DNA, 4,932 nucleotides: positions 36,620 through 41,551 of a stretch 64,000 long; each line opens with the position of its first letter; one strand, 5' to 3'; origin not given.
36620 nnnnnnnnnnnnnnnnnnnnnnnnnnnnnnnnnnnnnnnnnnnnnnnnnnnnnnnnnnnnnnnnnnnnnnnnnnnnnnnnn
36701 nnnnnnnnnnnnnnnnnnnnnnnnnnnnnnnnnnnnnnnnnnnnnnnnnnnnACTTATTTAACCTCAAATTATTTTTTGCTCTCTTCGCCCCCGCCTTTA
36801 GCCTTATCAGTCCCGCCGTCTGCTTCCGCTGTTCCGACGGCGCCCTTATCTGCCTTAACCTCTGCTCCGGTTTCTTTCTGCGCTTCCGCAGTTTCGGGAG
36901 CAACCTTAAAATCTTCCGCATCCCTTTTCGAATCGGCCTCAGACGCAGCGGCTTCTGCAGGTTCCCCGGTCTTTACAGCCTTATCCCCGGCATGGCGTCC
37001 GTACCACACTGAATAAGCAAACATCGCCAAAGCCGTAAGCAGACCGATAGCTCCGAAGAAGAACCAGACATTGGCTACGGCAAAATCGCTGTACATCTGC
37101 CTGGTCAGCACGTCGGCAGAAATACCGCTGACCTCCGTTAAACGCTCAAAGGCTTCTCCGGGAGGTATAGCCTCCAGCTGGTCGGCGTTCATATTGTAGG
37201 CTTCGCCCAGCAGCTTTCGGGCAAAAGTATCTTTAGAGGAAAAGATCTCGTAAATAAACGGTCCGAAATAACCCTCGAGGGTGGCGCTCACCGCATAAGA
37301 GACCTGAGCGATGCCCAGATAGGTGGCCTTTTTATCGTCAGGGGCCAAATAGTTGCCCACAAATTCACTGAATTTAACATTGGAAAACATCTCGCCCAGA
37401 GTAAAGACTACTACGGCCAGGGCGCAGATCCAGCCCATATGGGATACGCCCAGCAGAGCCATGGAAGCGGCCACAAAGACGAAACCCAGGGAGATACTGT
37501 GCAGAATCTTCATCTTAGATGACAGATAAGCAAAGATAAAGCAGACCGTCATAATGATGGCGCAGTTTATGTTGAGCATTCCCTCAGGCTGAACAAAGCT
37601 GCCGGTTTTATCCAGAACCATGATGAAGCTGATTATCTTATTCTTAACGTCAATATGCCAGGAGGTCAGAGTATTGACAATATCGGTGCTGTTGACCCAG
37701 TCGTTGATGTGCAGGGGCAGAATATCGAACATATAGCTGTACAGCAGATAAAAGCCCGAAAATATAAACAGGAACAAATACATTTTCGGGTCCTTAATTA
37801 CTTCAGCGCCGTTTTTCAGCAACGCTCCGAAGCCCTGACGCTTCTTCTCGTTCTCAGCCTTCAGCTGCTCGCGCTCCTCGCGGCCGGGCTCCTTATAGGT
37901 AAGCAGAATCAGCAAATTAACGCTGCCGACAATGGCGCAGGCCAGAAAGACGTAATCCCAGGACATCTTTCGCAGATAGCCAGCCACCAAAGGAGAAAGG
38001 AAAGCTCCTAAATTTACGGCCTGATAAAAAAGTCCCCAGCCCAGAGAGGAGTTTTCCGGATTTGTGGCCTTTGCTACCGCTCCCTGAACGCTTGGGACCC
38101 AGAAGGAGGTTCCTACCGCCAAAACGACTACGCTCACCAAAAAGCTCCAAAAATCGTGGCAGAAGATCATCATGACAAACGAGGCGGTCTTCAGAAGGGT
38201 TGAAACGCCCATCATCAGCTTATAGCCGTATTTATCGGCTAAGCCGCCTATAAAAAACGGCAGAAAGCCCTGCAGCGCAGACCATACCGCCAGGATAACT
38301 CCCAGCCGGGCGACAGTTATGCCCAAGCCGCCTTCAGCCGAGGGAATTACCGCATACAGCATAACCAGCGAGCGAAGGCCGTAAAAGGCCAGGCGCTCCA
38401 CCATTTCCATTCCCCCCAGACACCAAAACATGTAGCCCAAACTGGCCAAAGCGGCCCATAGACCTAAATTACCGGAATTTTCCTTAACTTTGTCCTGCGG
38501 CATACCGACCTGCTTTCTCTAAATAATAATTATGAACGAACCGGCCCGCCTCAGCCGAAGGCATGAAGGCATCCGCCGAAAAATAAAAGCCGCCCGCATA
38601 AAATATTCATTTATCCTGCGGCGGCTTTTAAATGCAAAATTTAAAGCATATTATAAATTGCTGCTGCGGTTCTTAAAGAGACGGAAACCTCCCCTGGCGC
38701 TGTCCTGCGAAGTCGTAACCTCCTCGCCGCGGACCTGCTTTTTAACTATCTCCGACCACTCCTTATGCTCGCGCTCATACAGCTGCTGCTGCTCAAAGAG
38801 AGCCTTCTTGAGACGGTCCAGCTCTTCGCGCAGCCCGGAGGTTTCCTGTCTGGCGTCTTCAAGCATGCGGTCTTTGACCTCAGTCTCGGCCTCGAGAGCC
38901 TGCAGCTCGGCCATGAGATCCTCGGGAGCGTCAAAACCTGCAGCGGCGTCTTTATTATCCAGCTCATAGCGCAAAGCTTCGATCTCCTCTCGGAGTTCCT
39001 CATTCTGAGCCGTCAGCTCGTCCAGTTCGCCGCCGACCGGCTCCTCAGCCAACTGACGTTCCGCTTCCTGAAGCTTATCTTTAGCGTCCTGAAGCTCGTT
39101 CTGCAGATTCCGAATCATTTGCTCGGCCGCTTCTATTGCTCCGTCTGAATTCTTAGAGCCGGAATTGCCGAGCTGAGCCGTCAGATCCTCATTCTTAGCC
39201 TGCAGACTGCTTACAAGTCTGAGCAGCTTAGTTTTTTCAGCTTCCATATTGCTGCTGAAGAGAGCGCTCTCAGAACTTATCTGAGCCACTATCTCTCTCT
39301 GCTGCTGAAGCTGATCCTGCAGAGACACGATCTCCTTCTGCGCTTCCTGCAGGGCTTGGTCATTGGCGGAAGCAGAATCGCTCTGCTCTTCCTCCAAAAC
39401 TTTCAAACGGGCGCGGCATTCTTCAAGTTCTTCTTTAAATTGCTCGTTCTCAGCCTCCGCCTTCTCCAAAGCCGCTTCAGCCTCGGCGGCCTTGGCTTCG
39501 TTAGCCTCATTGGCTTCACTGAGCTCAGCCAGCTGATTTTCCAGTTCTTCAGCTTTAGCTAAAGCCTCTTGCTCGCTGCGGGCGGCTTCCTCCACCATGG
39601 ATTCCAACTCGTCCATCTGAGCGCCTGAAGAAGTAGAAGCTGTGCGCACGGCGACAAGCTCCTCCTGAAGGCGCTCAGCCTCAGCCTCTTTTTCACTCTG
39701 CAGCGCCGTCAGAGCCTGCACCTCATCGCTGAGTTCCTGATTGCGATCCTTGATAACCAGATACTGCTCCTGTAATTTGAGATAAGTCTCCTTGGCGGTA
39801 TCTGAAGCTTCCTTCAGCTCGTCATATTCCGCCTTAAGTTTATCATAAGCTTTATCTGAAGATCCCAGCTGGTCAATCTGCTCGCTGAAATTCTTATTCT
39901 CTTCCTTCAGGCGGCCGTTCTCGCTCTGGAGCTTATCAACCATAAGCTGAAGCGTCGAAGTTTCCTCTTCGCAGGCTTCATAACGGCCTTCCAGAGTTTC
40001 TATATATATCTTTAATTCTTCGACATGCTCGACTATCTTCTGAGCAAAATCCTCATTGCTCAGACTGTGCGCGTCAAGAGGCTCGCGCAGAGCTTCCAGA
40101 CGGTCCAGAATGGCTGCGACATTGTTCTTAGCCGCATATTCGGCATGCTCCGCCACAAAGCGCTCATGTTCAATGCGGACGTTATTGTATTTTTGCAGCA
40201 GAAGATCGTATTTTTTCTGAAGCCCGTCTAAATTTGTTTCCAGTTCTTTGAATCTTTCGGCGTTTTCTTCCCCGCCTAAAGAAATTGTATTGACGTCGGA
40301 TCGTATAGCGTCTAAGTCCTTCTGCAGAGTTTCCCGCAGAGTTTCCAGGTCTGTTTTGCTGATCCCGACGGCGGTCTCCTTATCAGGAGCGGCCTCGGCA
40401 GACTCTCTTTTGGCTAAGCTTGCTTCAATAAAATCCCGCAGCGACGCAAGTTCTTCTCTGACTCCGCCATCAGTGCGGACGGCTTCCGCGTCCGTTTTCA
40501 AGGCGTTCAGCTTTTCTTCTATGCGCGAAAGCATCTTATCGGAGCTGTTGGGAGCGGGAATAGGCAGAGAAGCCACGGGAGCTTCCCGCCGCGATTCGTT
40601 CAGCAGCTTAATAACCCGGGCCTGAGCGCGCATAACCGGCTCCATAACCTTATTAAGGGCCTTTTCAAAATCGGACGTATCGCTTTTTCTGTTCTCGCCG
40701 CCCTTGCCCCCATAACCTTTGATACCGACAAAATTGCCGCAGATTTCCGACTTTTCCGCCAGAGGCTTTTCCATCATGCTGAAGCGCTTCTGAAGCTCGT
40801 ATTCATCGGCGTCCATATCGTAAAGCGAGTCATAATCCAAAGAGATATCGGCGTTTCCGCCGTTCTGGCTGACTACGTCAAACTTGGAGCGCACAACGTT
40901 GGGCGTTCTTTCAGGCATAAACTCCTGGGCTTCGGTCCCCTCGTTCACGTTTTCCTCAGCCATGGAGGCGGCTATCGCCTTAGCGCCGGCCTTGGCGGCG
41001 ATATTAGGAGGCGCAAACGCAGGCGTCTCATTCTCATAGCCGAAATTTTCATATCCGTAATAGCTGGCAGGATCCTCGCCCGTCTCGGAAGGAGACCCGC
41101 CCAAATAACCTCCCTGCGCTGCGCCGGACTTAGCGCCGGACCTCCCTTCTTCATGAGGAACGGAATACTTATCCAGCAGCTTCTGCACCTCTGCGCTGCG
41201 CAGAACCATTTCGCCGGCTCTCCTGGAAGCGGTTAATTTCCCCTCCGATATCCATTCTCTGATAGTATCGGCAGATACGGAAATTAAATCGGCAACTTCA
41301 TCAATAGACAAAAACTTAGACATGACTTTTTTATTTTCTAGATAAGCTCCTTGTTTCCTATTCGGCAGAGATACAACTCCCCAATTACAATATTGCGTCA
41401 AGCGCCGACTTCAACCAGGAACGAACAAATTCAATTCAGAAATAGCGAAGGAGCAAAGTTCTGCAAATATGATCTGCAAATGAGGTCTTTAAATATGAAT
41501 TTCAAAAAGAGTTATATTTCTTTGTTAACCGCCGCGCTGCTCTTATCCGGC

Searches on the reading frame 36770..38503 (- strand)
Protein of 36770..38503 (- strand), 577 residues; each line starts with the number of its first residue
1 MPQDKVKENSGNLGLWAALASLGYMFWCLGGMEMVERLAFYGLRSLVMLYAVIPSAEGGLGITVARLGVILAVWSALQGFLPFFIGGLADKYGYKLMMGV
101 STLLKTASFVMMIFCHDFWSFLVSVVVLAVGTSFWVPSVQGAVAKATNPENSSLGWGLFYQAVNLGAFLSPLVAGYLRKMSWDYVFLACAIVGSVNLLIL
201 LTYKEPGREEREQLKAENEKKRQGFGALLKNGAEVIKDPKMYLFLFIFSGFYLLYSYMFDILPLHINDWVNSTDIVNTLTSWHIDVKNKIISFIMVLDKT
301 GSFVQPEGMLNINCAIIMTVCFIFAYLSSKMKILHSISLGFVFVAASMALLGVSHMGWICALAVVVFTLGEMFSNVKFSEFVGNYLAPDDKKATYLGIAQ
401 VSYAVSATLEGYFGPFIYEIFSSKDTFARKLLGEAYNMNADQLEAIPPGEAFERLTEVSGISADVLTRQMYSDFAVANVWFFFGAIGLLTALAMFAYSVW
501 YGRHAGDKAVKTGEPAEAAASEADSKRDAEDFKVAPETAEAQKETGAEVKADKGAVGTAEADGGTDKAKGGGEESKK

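Call 7: search_protein_families(library=pfam, proteins=[window:36770-38503:-], max_evalue=0.001)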
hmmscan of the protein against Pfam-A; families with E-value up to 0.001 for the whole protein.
window:36770-38503:- (577 aa): 2 families
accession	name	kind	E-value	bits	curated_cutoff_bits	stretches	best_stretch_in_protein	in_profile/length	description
PF07690.21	MFS_1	-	1.9e-33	116.2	33.4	1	48-407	14-343/347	Major Facilitator Superfamily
PF00854.27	PTR2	-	0.00035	20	27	1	107-201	29-119/392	POT family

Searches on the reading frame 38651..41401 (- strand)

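Call 7: search_protein_families(library=pfam, proteins=[window:38651-41401:-], max_evalue=0.001)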
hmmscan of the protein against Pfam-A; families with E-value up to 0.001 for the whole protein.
window:38651-41401:- (916 aa): 3 families
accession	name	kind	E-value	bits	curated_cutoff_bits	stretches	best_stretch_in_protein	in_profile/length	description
PF12728.13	HTH_17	-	5.3e-07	30.2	27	1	30-78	1-49/51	Helix-turn-helix domain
PF00376.29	MerR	-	4.4e-05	23.6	28.2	1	32-62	1-32/38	MerR family regulatory protein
PF21531.3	Rv2175c_wHTH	-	0.0001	22.7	27.1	1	30-66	15-51/57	DNA-binding protein Rv2175c, wHTH domain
